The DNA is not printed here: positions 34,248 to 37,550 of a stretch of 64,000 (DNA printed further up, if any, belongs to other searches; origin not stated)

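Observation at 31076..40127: Type I R-M and an ABC-three-component-like module joined in one six-gene overlapping cluster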

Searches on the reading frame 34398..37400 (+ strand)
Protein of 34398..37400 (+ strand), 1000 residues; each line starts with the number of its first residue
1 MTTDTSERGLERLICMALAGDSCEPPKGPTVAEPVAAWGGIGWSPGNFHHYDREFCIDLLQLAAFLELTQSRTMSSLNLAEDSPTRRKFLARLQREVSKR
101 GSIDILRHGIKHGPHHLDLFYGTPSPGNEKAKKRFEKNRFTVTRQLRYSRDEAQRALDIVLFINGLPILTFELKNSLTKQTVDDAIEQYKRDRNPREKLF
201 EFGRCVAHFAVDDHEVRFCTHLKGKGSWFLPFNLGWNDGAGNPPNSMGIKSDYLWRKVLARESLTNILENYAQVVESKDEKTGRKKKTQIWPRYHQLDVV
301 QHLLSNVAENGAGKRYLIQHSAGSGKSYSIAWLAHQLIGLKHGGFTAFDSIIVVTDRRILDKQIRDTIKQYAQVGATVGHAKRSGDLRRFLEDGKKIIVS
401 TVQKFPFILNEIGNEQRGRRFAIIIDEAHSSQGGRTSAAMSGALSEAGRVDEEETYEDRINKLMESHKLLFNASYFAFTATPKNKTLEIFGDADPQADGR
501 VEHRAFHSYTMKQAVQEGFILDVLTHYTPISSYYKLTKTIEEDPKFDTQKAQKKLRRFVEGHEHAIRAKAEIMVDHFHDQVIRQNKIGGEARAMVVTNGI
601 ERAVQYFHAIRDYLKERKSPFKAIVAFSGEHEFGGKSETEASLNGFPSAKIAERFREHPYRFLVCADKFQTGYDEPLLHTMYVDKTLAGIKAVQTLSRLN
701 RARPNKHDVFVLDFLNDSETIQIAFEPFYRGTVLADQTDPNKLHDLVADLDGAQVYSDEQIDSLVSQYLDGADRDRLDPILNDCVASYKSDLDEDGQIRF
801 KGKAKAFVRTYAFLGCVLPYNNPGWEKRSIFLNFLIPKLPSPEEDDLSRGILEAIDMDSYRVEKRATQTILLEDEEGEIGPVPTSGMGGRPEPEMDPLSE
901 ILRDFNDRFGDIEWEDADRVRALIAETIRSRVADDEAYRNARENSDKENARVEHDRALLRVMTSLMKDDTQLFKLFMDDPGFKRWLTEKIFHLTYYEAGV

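Call 5: search_protein_families(library=pfam, proteins=[window:34398-37400:+], max_evalue=0.01)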
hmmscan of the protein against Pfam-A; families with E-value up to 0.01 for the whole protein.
window:34398-37400:+ (1000 aa): 5 families
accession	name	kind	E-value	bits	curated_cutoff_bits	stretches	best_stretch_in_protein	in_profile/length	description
PF18766.7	SWI2_SNF2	-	2.3e-28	99.8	26.7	1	295-536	1-199/221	SWI2/SNF2 ATPase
PF04313.20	HSDR_N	-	2.3e-22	80.3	25.1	1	133-225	105-196/198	Type I restriction enzyme R protein N terminus (HSDR_N)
PF04851.21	ResIII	-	7e-17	62.2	22.5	1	292-483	4-163/164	Type III restriction enzyme, res subunit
PF22679.2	T1R_D3-like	-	5.7e-12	46.8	27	1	650-706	88-148/158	Type I restriction enzyme subunit R domain 3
PF00270.35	DEAD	-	2.2e-07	31.2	26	1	298-483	6-161/167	DEAD/DEAH box helicase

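Call 6: search_protein_families(library=padloc, proteins=[window:34398-37400:+], max_evalue=0.01)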
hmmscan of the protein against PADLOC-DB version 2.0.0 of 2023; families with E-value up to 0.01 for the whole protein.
window:34398-37400:+ (1000 aa): 6 families
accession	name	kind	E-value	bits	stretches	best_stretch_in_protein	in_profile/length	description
PDLC03040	REase_I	-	1e-45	154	1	134-726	113-691/1029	Type I restriction enzyme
PDLC03048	REase_I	-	1.3e-33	114.2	3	132-440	95-392/976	Type I restriction enzyme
PDLC03044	REase_I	-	2.5e-18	63.5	2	133-558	112-497/1034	Type I restriction enzyme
PDLC03041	REase_I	-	6.3e-18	62.2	2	286-449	306-478/1099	Type I restriction enzyme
PDLC03046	REase_I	-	3.3e-10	36.6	1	662-715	676-729/1025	Type I restriction enzyme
PDLC03045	REase_I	-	4.3e-07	26.3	0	152-461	131-431/995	Type I restriction enzyme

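Call 28: list_cluster_members(proteins=[P0001, window:34398-37400:+, window:37400-38146:+])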
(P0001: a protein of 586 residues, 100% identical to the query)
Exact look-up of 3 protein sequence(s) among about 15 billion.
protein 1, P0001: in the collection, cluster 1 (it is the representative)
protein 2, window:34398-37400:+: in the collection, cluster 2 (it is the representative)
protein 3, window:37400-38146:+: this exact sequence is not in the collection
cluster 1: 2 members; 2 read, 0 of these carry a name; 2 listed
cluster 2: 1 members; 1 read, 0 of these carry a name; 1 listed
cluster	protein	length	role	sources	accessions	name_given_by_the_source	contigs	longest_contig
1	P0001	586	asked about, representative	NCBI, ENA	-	-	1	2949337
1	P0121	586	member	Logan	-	-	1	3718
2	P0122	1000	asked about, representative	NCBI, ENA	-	-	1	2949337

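Call 40: find_related_loci(query=window:34398-37400:+, collection=metagenome_contigs, flank=7000)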
Query window:34398-37400:+ (1000 aa) in metagenome_contigs; peptide patterns used: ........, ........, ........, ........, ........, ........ (x = any residue, [..] = any of these).
343 stretches matched a pattern; 203 encode a relative of the query (tblastn E <= 1e-3); the best 80 are kept; 80 distinct loci.
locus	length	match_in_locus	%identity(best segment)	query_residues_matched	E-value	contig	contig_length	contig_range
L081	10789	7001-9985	76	1-995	0e+0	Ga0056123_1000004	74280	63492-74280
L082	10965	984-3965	74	1-994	0e+0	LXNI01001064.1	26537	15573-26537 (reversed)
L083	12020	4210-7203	73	1-998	0e+0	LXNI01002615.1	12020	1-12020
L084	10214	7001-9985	75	1-995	0e+0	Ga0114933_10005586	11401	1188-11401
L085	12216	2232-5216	75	1-995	0e+0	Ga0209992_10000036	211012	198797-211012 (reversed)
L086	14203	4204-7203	73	1-1000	0e+0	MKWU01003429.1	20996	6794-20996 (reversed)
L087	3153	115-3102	74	1-995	0e+0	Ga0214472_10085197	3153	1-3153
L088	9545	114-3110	73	1-999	0e+0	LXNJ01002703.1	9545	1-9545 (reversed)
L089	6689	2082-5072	72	2-995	0e+0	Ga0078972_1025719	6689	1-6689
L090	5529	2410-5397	72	3-995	0e+0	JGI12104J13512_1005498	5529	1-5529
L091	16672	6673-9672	71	1-1000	0e+0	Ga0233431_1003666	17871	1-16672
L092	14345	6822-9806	71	1-995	0e+0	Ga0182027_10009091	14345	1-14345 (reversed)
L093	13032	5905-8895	70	1-997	0e+0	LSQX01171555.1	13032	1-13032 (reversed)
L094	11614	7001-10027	68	1-995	0e+0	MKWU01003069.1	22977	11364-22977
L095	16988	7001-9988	69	1-995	0e+0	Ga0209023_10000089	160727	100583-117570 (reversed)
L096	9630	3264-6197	69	1-999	0e+0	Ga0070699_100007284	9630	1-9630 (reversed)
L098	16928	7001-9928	70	3-999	0e+0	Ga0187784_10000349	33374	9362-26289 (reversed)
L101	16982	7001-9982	68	2-995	0e+0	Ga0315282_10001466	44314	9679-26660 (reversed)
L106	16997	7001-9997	67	1-999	0e+0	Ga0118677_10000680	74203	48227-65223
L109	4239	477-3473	67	1-995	0e+0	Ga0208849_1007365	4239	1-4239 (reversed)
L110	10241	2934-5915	66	1-995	0e+0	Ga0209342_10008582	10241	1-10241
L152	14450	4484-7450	64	3-994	0e+0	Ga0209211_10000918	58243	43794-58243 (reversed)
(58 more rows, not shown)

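Call 45: search_protein_families(library=pfam, proteins=[L091:3459-5258:+, L101:2776-4626:+, L084:6012-7004:+, L106:5925-7001:+, L093:8946-11699:+, L096:6497-9559:+, L098:9981-11153:+, L152:7482-8888:+, L109:3491-4237:+, L110:717-2915:+], max_evalue=0.0001)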
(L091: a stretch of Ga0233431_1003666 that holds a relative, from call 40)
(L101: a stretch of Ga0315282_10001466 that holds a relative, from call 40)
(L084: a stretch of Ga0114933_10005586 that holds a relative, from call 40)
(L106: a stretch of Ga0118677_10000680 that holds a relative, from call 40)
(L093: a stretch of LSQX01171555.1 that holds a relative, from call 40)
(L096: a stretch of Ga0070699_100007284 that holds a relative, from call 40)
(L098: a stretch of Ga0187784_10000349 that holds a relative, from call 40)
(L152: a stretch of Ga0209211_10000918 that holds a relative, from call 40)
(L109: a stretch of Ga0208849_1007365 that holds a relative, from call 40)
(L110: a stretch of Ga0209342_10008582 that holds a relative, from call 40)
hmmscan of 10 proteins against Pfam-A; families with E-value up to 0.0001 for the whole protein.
L091:3459-5258:+ (599 aa): 1 family
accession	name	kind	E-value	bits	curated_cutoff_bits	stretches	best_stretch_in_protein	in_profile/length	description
PF03235.19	GmrSD_N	-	3.4e-30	106.1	33.2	1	20-217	8-197/199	GmrSD restriction endonuclease, N-terminal domain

L101:2776-4626:+ (616 aa): 2 families
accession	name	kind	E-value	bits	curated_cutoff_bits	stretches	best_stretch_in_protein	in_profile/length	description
PF03235.19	GmrSD_N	-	8.4e-33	114.6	33.2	1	16-234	1-198/199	GmrSD restriction endonuclease, N-terminal domain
PF07510.16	GmrSD_C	-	9.3e-09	35.7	23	1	456-595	50-132/138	GmrSD restriction endonucleases, C-terminal domain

L084:6012-7004:+ (330 aa): 2 families
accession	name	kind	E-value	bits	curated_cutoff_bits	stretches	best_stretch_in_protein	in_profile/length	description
PF13310.11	Virulence_RhuM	-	1.3e-24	87.3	33.7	1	67-137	1-71/252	Virulence protein RhuM family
PF02661.23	Fic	-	1.5e-13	51.8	24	1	196-278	3-93/93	Fic/DOC family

L106:5925-7001:+ (358 aa): 1 family
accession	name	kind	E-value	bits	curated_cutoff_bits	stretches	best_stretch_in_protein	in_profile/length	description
PF01661.27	Macro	-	1.1e-25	90.3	22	1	25-136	1-115/118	Macro domain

L093:8946-11699:+ (917 aa): 4 families
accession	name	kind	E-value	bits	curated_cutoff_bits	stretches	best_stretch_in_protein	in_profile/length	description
PF13304.12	AAA_21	-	1.1e-08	36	27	1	753-854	220-302/304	AAA domain, putative AbiEii toxin, Type IV TA system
PF02811.25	PHP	-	4.8e-08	33.9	26.4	1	32-99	1-66/164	PHP domain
PF13476.12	AAA_23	-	6.3e-08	33.9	27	1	302-424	10-143/201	AAA domain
PF02463.25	SMC_N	-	1.7e-06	28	40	1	305-858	18-205/220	RecF/RecN/SMC N terminal domain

L096:6497-9559:+ (1020 aa): 2 families
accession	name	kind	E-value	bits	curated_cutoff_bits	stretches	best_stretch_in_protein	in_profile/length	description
PF13304.12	AAA_21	-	8.9e-09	36.3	27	1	896-963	234-302/304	AAA domain, putative AbiEii toxin, Type IV TA system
PF02463.25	SMC_N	-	2.8e-08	33.9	40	1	345-975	21-213/220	RecF/RecN/SMC N terminal domain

L098:9981-11153:+ (390 aa): 1 family
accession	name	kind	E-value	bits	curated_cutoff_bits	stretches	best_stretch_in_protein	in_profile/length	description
PF14236.12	DruA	-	1.4e-28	100.4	27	1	77-278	32-236/297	Druantia protein DruA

L152:7482-8888:+ (468 aa): 2 families
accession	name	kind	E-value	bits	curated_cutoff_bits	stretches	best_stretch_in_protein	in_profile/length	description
PF13749.12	HATPase_c_4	-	7e-16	58.5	26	1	306-391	3-89/89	Putative ATP-dependent DNA helicase recG C-terminal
PF04326.19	SLFN_AlbA_2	-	1.6e-11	45.2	25.3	1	21-138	1-116/118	Schlafen, AlbA_2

L109:3491-4237:+ (249 aa): 0 families

L110:717-2915:+ (732 aa): 0 families
